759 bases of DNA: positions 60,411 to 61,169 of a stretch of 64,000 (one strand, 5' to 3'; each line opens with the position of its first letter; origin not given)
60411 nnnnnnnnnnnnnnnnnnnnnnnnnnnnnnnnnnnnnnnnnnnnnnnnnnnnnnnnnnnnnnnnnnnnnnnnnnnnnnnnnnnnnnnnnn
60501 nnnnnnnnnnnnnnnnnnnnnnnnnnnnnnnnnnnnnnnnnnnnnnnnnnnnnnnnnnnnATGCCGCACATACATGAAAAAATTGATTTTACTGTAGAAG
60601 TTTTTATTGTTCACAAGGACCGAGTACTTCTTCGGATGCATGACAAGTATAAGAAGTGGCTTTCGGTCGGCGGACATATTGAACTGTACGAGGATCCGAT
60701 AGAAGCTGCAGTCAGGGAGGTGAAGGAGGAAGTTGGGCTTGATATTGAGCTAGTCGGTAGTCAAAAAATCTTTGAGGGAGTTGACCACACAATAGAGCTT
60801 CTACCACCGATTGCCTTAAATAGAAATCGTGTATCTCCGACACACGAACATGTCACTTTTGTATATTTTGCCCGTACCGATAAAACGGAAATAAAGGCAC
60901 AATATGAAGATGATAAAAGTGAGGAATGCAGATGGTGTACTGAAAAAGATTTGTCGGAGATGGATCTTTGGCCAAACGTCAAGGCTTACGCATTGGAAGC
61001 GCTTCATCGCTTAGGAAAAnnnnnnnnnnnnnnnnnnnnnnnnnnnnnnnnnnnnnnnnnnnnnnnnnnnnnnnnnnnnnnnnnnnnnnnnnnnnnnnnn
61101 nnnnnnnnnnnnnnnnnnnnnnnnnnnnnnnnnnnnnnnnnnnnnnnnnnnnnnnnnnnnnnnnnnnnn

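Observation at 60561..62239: Nudix hydrolase - SAM methyltransferase - SET-domain operon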

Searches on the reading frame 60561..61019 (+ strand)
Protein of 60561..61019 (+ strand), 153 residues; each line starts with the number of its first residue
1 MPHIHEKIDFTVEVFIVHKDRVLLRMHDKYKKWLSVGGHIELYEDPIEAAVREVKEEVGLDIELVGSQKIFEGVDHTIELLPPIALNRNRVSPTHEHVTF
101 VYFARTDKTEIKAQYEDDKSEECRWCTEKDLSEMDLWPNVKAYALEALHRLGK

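Call 3: search_protein_families(library=pfam, proteins=[window:60561-61019:+], max_evalue=0.1)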
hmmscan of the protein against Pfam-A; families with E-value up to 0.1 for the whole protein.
window:60561-61019:+ (153 aa): 1 family
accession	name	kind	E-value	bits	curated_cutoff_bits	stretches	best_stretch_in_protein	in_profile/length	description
PF00293.34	NUDIX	-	3.1e-16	60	21.1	1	15-138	9-125/134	NUDIX domain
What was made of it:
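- On Nudix hydrolase (PF00293): 60 bits against 21.1 (call 3).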

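Call 4: search_protein_families(library=ncbifam, proteins=[window:60561-61019:+], max_evalue=0.1)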
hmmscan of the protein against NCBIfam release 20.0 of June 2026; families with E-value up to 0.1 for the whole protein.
window:60561-61019:+ (153 aa): 19 families
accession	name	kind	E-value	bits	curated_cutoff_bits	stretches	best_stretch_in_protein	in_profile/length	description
NF006961.0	PRK09438.1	equivalog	3.7e-09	36.2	103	1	12-70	11-69/151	dihydroneopterin triphosphate diphosphatase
TIGR00586.1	mutt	equivalog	1.9e-05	24.7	97.9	1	31-77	32-75/129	8-oxo-dGTP diphosphatase MutT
NF008044.0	PRK10776.1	equivalog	2.8e-05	24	148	1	31-65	31-65/130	8-oxo-dGTP diphosphatase MutT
NF001938.0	PRK00714.1-5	equivalog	0.00019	20.9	116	1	13-124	26-138/172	RNA pyrophosphohydrolase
NF041652.1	Nud_hyd_Dein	equivalog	0.00031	21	200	1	14-65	27-77/152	Nudix hydrolase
NF001299.0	PRK00241.1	equivalog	0.00046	19.7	158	1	8-68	134-199/263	NAD(+) diphosphatase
TIGR02705.1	nudix_YtkD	equivalog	0.00061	19.4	154.4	1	14-62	29-76/156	RNA deprotection pyrophosphohydrolase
NF001937.0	PRK00714.1-4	equivalog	0.0016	18.1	139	1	15-65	15-65/161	RNA pyrophosphohydrolase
NF008736.0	PRK11762.1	equivalog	0.0034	16.9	169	1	37-60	80-103/186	ADP compounds hydrolase NudE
NF006530.0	PRK08999.1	equivalog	0.005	15.9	245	1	8-63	6-65/315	Nudix family hydrolase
NF007834.0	PRK10546.1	equivalog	0.0067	16.2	156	1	18-64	13-63/135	pyrimidine (deoxy)nucleoside triphosphate diphosphatase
NF003787.0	PRK05379.1-4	equivalog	0.0086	15.1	449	1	11-134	210-327/346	bifunctional nicotinamide-nucleotide adenylyltransferase/Nudix hydroxylase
NF002995.0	PRK03759.1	equivalog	0.0094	15.6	127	1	35-131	68-150/185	isopentenyl-diphosphate Delta-isomerase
NF050029.2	TransRepNtr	equivalog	0.01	15.3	400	1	89-151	95-156/245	ADPR responsive transcriptional repressor NtrR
NF001935.0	PRK00714.1-2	equivalog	0.023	14.2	259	1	18-64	18-64/183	RNA pyrophosphohydrolase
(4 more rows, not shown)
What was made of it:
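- On Named Nudix subfamilies (MutT, NudB, RppH, NudC and others): The best match is NudB at 36.2 bits against 103, and all others are lower (call 4).
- Closest known: House-cleaning Nudix hydrolases. Same: There are partial matches to the NudB and MutT models (call 4).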

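Call 25: search_solved_structures(query=window:60561-61019:+, max_evalue=0.01)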
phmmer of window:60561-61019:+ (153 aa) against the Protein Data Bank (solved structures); distinct sequences matched with E-value up to 0.01: 27.
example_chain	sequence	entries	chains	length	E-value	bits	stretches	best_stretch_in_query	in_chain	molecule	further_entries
3f6a_A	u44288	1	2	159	5e-24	88.2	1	9-150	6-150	Hydrolase, NUDIX family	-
1jrk_A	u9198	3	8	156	1.5e-09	41.3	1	16-153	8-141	Nudix homolog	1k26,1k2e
3fcm_A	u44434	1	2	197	2.3e-06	30.9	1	11-134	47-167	Hydrolase, NUDIX family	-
2pqv_A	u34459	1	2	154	2.8e-05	27.3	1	15-138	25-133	MutT/nudix family protein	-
2o1c_A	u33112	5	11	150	0.00038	23.7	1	11-79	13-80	dATP pyrophosphohydrolase | Dihydroneopterin triphosphate diphosphatase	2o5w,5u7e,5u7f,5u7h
2duk_A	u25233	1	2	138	0.00039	23.7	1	19-76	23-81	MS0616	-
7nnj_A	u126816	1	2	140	0.0004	23.6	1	19-76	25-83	Diphosphoinositol polyphosphate phosphohydrolase 2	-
3mcf_A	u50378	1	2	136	0.00064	23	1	19-66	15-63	Diphosphoinositol polyphosphate phosphohydrolase 3-alpha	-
5ltu_A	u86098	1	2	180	0.00072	22.8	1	19-76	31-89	Diphosphoinositol polyphosphate phosphohydrolase 2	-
3u53_A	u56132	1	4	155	0.00078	22.7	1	22-76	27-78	Bis(5'-nucleosyl)-tetraphosphatase [asymmetrical]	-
6fl4_A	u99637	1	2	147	0.0011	22.2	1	12-71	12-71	Nudix hydrolase 1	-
5gp0_E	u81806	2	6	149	0.0011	22.1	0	12-71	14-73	Nudix hydrolase 1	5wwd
6dby_A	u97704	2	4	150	0.0012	22.1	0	12-71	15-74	Nudix hydrolase 1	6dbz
3smd_A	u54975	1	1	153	0.0043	20.3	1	15-75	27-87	MutT/NUDIX family protein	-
1xsa_A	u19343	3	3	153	0.0052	20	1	22-76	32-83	Bis(5'-nucleosyl)-tetraphosphatase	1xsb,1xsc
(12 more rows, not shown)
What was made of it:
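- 60561..61022 (+): Nudix hydrolase (153 aa), member of a highly conserved Patescibacteria-wide Nudix family; substrate unknown. Best solved relative is 3f6a, an uncharacterised Nudix, at 5e-24 (call 25).
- Closest known: House-cleaning Nudix hydrolases. Same: Complete Nudix box and about 150 aa. The match to 3f6a is 5e-24 (call 25).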

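Call 29: find_homologous_proteins(query=window:60561-61019:+, max_evalue=1e-10)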
Query window:60561-61019:+ (153 aa): 2596 proteins with E <= 1e-10 among 2610 candidates; the best 120 are listed.
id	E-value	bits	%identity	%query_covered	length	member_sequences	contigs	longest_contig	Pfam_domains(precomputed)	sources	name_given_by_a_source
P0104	1.5e-98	345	100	100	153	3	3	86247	PF00293.35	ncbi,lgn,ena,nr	ncbi:MAG: NUDIX domain-containing protein [Candidatus Taylorbacteria bacterium]|nr:NUDIX domain-cont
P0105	8.9e-92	323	93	100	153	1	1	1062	PF00293.35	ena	-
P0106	5.1e-75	269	79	92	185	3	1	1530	PF00293.35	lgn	-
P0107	8.2e-74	265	77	100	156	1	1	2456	PF00293.35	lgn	-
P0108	1.5e-73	264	74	100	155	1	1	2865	PF00293.35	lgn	-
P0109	2.6e-72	260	76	99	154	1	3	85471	PF00293.35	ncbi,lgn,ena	-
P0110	5.0e-72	259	75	99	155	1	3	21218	PF00293.35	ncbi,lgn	-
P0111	6.7e-72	258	77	92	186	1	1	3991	PF00293.35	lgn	-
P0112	1.0e-71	258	76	99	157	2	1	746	PF00293.35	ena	-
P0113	1.0e-71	258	74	100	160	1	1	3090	PF00293.35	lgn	-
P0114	2.3e-71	257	76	99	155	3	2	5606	PF00293.35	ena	-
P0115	2.7e-71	256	74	92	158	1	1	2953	PF00293.35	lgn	-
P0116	3.1e-71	256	75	99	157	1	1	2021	PF00293.35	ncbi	-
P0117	3.9e-70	253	75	100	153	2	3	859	PF00293.35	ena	-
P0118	5.6e-70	252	72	99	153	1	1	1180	PF00293.35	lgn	-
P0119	6.0e-70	252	73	92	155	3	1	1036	PF00293.35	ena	-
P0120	1.5e-69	251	74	100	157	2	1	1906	PF00293.35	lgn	-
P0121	1.7e-69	251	72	99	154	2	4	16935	PF00293.35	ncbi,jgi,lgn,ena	-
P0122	2.0e-69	250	71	100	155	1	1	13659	PF00293.35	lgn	-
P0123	2.7e-69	250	73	100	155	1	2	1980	PF00293.35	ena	-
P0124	3.5e-69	250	75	99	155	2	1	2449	PF00293.35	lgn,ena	-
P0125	5.8e-69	249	73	100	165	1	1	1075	PF00293.35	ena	-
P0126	1.0e-68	248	72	99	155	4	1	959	PF00293.35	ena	-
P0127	1.4e-68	248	72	100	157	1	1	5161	PF00293.35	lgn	-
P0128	4.3e-68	246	73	99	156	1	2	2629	PF00293.35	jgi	-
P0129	4.9e-68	246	74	99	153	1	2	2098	PF00293.35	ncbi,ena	-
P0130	5.1e-68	246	73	100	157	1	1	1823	PF00293.35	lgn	-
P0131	2.5e-67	244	71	100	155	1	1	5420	PF00293.35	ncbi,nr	ncbi:MAG: NUDIX domain-containing protein [bacterium]|nr:NUDIX domain-containing protein [bacterium]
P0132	3.4e-67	243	71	99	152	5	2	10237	PF00293.35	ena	-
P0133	9.2e-67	242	72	100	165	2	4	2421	PF00293.35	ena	-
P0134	9.6e-67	242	72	99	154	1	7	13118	PF00293.35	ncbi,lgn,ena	-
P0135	1.7e-66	241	71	99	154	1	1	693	PF00293.35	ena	-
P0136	1.6e-65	238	72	99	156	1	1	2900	PF00293.35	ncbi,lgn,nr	ncbi:MAG: NUDIX domain-containing protein [Parcubacteria group bacterium]|nr:NUDIX domain-containing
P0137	2.8e-65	237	70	99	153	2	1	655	PF00293.35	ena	-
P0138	3.4e-65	237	69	100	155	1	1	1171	PF00293.35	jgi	jgi:ADP-ribose pyrophosphatase YjhB (NUDIX family)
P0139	5.1e-65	236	71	99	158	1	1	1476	PF00293.35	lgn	-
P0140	9.2e-65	235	69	100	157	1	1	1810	PF00293.35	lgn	-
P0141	9.9e-65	235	69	100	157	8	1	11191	PF00293.35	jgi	-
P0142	1.8e-64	234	68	99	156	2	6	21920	PF00293.35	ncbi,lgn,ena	-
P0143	3.1e-64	234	69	99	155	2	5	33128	PF00293.35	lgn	-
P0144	6.4e-64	232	68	99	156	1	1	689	PF00293.35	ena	-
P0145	1.1e-63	232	69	100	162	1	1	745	PF00293.35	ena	-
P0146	2.8e-63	230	69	100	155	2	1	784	PF00293.35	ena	-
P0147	9.5e-62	225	63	99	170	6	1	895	PF00293.35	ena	-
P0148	2.2e-61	224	68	99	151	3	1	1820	PF00293.35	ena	-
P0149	3.8e-60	220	62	99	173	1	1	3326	PF00293.35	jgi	jgi:ADP-ribose pyrophosphatase YjhB (NUDIX family)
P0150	6.0e-60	220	68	97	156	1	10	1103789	PF00293.35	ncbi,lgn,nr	ncbi:MAG: NUDIX domain-containing protein [Candidatus Roizmanbacteria bacterium]|nr:MAG: NUDIX domai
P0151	1.2e-59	219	65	100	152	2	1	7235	PF00293.35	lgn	-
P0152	1.6e-59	218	65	99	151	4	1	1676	PF00293.35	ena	-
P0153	3.4e-59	217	64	99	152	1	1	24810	PF00293.35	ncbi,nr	ncbi:MAG: NUDIX domain-containing protein [bacterium]|nr:NUDIX domain-containing protein [bacterium]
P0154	7.1e-59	216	74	87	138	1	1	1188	PF00293.35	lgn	-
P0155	7.8e-59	216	64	99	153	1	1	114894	PF00293.35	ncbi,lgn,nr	ncbi:MAG: NUDIX domain-containing protein [bacterium]|nr:NUDIX domain-containing protein [bacterium]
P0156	7.0e-58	213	65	99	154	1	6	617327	PF00293.35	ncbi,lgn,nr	ncbi:MAG: NUDIX domain-containing protein [Candidatus Levybacteria bacterium]|nr:NUDIX domain-contai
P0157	1.0e-57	212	64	100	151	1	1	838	PF00293.35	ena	-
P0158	1.2e-57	212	65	99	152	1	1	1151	PF00293.35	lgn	-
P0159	1.9e-57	211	63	100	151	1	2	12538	PF00293.35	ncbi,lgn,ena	ncbi:MAG: NUDIX domain-containing protein [Patescibacteria group bacterium]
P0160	2.5e-57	211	63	99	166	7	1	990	PF00293.35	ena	-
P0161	4.1e-57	210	61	100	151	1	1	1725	PF00293.35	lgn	-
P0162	4.4e-57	210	63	100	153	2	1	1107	PF00293.35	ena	-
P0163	8.3e-57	209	64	99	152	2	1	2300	PF00293.35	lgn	-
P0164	1.7e-56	208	64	100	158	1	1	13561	PF00293.35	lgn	-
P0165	1.8e-56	208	65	100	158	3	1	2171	PF00293.35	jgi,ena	-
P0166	2.9e-56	208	65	100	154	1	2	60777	PF00293.35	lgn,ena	-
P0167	5.5e-56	207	63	99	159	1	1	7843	PF00293.35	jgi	jgi:8-oxo-dGTP pyrophosphatase MutT (NUDIX family)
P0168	5.9e-56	207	63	99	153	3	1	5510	PF00293.35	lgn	-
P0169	6.0e-56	207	63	100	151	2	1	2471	PF00293.35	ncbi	-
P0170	1.8e-55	205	62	100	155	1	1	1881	PF00293.35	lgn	-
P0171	5.3e-55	204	64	100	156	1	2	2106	PF00293.35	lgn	-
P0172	6.3e-55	203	61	99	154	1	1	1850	PF00293.35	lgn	-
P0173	6.6e-55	203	62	99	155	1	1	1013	PF00293.35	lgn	-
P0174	7.0e-55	203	63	99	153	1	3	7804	PF00293.35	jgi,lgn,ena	-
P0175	9.2e-55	203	62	100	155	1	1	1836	PF00293.35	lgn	-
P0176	1.0e-54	203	63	99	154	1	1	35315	PF00293.35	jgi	jgi:8-oxo-dGTP pyrophosphatase MutT (NUDIX family)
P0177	1.1e-54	203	64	99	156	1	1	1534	PF00293.35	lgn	-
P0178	1.8e-54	202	63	99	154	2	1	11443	PF00293.35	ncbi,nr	ncbi:NUDIX domain-containing protein [Patescibacteria group bacterium]|nr:NUDIX domain-containing pr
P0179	1.9e-54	202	62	100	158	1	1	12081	PF00293.35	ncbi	-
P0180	2.0e-54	202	62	99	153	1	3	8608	PF00293.35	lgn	-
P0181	2.1e-54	202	62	100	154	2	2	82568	PF00293.35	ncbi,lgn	ncbi:MAG: NUDIX domain-containing protein [Patescibacteria group bacterium]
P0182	2.3e-54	201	62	99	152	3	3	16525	PF00293.35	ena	-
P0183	2.4e-54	201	63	99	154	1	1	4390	PF00293.35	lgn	-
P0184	4.0e-54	201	63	100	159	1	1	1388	PF00293.35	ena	-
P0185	5.0e-54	200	61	100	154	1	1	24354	PF00293.35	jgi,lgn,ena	-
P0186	6.6e-54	200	61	99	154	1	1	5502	PF00293.35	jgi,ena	-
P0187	1.1e-53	199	63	99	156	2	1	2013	PF00293.35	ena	-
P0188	1.5e-53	199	59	99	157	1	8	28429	PF00293.35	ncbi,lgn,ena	ncbi:MAG: NUDIX domain-containing protein [Patescibacteria group bacterium]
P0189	1.7e-53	199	62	99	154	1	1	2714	PF00293.35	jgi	jgi:8-oxo-dGTP pyrophosphatase MutT (NUDIX family)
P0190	1.7e-53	199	60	100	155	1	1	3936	PF00293.35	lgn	-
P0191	1.8e-53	199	63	99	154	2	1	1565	PF00293.35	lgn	-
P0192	2.0e-53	198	63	99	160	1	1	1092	PF00293.35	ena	-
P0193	2.1e-53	198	63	99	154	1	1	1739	PF00293.35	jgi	jgi:8-oxo-dGTP pyrophosphatase MutT (NUDIX family)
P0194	2.2e-53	198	63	99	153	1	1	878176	PF00293.35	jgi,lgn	-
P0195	2.5e-53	198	59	99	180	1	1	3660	PF00293.35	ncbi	-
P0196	3.4e-53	198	62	100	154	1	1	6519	PF00293.35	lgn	-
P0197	3.4e-53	198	63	99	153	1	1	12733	PF00293.35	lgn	-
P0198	3.6e-53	198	61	99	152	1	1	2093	PF00293.35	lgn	-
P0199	3.9e-53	197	60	99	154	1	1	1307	PF00293.35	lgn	-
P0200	6.1e-53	197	64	100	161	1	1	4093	PF00293.35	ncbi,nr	ncbi:MAG: NUDIX domain-containing protein, partial [bacterium]|nr:NUDIX domain-containing protein [b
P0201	6.5e-53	197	71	81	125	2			PF00293.35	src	-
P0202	6.9e-53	197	60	99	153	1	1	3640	PF00293.35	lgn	-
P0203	7.3e-53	197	62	100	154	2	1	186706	PF00293.35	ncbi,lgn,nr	ncbi:MAG: mutT/nudix family protein [Candidatus Taylorbacteria bacterium]|nr:mutT/nudix family prote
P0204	8.4e-53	196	63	99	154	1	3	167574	PF00293.35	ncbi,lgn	-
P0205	1.2e-52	196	60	99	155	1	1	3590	PF00293.35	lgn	-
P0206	1.3e-52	196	61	97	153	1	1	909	PF00293.35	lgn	-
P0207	1.5e-52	196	59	100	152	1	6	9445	PF00293.35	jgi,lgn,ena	-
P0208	2.0e-52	195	62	99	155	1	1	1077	PF00293.35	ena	-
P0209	2.0e-52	195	63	99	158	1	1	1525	PF00293.35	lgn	-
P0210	2.1e-52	195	62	99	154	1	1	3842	PF00293.35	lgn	-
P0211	2.2e-52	195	59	99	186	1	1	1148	PF00293.35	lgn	-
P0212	2.3e-52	195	62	99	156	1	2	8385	PF00293.35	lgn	-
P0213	2.8e-52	195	58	100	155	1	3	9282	PF00293.35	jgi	jgi:8-oxo-dGTP pyrophosphatase MutT (NUDIX family)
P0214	3.1e-52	195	62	97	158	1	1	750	PF00293.35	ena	-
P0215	3.3e-52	194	60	99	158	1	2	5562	PF00293.35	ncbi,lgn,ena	-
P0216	3.3e-52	194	63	97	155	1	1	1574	PF00293.35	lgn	-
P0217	4.3e-52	194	61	99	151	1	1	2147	PF00293.35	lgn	-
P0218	6.1e-52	194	61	99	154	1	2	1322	PF00293.35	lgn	-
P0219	6.7e-52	193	60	99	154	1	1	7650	PF00293.35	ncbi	-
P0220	8.0e-52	193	59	99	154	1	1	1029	PF00293.35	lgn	-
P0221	8.7e-52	193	61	99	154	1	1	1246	PF00293.35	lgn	-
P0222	8.9e-52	193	61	99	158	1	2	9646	PF00293.35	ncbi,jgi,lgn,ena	-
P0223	9.4e-52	193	59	99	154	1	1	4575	PF00293.35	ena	-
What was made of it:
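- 60561..61022 (+): 2,596 homologues score E <= 1e-10, many at 60-79% identity (call 29).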

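Call 32: find_encoding_contigs(protein=P0109, flank=4000, max_places=2)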
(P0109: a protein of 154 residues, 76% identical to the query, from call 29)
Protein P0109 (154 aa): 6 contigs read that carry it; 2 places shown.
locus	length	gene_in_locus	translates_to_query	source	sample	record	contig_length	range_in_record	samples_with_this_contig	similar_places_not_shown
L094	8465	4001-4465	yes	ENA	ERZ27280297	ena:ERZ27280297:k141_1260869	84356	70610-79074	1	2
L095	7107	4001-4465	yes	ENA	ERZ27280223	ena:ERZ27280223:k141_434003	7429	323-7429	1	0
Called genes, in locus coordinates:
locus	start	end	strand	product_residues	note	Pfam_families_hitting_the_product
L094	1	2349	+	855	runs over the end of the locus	PF07517:SecA_DEAD, PF01043:SecA_PP_bind, PF21090:P-loop_SecA, PF07516:SecA_SW, PF02810:SEC-C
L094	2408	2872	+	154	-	PF00293:NUDIX (weak)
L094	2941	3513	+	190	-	PF02545:Maf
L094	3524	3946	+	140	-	PF00293:NUDIX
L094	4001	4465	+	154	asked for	PF00293:NUDIX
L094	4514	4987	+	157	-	PF01467:CTP_transf_like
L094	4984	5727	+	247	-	PF00005:ABC_tran, PF13304:AAA_21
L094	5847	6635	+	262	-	PF01061:ABC2_membrane, PF12698:ABC2_membrane_3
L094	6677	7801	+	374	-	PF04519:Bactofilin (weak)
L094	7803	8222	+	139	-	-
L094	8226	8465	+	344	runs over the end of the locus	PF01594:AI-2E_transport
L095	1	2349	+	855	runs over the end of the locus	PF07517:SecA_DEAD, PF01043:SecA_PP_bind, PF21090:P-loop_SecA, PF07516:SecA_SW, PF02810:SEC-C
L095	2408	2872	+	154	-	PF00293:NUDIX (weak)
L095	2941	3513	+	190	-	PF02545:Maf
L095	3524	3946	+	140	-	PF00293:NUDIX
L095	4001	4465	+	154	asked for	PF00293:NUDIX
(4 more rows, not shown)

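Call 86: search_protein_families(library=padloc, proteins=[window:60561-61019:+], max_evalue=0.01)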
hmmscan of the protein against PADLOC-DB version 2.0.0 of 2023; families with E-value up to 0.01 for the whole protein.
window:60561-61019:+ (153 aa): 1 family
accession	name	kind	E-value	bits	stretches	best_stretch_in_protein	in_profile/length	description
PDLC04899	PDC-S07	-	6e-08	30.4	1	16-65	14-67/135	-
